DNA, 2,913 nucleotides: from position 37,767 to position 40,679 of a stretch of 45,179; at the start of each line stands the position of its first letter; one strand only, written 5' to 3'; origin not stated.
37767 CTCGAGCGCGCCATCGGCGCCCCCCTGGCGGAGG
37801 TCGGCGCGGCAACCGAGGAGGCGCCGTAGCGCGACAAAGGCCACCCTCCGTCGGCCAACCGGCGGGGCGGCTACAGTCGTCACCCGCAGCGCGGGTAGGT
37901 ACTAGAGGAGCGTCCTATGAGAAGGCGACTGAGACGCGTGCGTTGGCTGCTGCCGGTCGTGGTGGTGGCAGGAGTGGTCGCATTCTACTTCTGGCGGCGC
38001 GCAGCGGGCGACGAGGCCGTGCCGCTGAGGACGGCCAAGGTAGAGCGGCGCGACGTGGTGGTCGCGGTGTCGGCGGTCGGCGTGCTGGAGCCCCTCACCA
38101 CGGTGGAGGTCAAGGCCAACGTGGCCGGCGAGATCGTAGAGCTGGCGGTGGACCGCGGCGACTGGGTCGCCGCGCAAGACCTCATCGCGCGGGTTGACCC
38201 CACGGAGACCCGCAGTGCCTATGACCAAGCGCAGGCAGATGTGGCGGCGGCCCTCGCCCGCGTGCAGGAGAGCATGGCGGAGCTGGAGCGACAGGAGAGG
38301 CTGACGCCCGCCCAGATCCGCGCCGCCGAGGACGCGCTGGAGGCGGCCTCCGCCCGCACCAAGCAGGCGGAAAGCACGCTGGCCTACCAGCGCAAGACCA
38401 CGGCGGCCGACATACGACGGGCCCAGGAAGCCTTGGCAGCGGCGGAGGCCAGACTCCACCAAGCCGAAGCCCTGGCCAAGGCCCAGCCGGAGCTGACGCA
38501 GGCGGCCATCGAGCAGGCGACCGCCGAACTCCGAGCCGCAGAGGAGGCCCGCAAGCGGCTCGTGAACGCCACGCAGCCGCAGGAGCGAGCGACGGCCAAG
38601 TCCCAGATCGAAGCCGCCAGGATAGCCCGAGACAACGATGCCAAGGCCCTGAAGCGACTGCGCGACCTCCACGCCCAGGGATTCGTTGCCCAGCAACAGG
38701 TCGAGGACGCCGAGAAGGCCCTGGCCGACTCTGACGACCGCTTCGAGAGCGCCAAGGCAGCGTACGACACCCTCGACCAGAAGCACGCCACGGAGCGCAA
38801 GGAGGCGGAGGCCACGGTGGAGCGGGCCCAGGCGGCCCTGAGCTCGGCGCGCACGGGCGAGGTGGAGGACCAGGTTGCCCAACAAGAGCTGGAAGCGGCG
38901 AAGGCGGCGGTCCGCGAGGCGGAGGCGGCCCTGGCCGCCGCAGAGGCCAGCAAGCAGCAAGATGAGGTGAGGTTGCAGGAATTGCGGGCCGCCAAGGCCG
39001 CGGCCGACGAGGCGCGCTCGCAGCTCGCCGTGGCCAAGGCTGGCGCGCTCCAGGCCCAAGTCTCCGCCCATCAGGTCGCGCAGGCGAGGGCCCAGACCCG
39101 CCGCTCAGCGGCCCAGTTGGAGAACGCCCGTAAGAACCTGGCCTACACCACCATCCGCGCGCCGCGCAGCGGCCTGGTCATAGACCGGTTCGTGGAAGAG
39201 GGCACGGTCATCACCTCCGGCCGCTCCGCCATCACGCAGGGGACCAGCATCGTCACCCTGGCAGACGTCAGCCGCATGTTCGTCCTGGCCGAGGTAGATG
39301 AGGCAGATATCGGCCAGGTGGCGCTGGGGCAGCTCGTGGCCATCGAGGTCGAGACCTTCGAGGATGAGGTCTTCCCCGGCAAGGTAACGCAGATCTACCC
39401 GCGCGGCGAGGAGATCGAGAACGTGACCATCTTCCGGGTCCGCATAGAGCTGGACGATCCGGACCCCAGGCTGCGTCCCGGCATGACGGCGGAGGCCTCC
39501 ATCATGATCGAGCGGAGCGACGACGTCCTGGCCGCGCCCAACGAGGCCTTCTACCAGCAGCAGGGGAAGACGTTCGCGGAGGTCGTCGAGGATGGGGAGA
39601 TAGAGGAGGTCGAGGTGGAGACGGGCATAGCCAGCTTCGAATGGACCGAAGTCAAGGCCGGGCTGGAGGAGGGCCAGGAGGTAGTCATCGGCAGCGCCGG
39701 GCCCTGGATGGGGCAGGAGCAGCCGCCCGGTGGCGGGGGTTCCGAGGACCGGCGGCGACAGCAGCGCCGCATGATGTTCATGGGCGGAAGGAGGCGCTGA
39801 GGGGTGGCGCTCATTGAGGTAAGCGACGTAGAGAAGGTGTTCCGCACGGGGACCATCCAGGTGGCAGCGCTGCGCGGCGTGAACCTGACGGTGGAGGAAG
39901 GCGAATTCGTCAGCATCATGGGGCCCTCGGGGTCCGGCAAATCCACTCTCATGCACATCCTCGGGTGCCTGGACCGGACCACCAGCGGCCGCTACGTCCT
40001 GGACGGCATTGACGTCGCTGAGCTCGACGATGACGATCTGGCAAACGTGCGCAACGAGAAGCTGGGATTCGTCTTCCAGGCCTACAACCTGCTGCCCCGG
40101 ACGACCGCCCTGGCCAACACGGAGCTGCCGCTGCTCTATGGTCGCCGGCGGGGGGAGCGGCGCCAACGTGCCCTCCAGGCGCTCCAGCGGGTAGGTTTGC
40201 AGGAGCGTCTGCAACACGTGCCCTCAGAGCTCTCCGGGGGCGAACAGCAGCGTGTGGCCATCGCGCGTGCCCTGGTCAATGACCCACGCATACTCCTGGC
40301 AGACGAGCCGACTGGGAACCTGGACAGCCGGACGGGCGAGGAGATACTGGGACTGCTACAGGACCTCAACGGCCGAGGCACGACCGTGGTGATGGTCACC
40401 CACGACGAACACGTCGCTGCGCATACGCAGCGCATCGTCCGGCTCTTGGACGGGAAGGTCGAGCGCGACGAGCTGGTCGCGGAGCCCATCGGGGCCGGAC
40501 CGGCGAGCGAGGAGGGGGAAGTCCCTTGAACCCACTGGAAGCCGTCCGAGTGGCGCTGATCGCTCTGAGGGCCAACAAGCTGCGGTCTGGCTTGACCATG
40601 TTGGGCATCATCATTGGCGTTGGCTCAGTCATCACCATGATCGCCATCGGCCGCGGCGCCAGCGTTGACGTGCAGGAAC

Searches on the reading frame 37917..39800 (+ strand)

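Call 16: search_protein_families(library=pfam, proteins=[window:37917-39800:+], max_evalue=0.00001)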
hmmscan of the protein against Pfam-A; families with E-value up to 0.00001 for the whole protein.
window:37917-39800:+ (627 aa): 2 families
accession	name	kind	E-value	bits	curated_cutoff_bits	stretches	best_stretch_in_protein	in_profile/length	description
PF16576.10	HlyD_D23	-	6.4e-21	75.1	30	1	357-525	77-214/214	Barrel-sandwich domain of CusB or HlyD membrane-fusion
PF13437.12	HlyD_3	-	7.7e-15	56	22.2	1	412-522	1-106/106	HlyD family secretion protein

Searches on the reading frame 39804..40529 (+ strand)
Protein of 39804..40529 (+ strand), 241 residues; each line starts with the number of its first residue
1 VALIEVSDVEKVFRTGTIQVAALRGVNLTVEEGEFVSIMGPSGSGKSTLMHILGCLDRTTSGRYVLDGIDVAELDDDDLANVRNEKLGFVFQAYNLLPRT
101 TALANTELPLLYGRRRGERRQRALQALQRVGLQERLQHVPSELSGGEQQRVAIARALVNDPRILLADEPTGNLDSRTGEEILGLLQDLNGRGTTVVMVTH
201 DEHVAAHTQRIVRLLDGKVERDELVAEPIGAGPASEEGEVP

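Call 16: search_protein_families(library=pfam, proteins=[window:39804-40529:+], max_evalue=0.00001)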
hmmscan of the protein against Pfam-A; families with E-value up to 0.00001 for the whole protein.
window:39804-40529:+ (241 aa): 2 families
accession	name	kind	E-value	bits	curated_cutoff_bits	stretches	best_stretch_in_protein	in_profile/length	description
PF00005.33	ABC_tran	-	2.1e-34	119.5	25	1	23-170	1-136/137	ABC transporter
PF13304.12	AAA_21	-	4.1e-07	30.8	27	0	110-202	176-300/304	AAA domain, putative AbiEii toxin, Type IV TA system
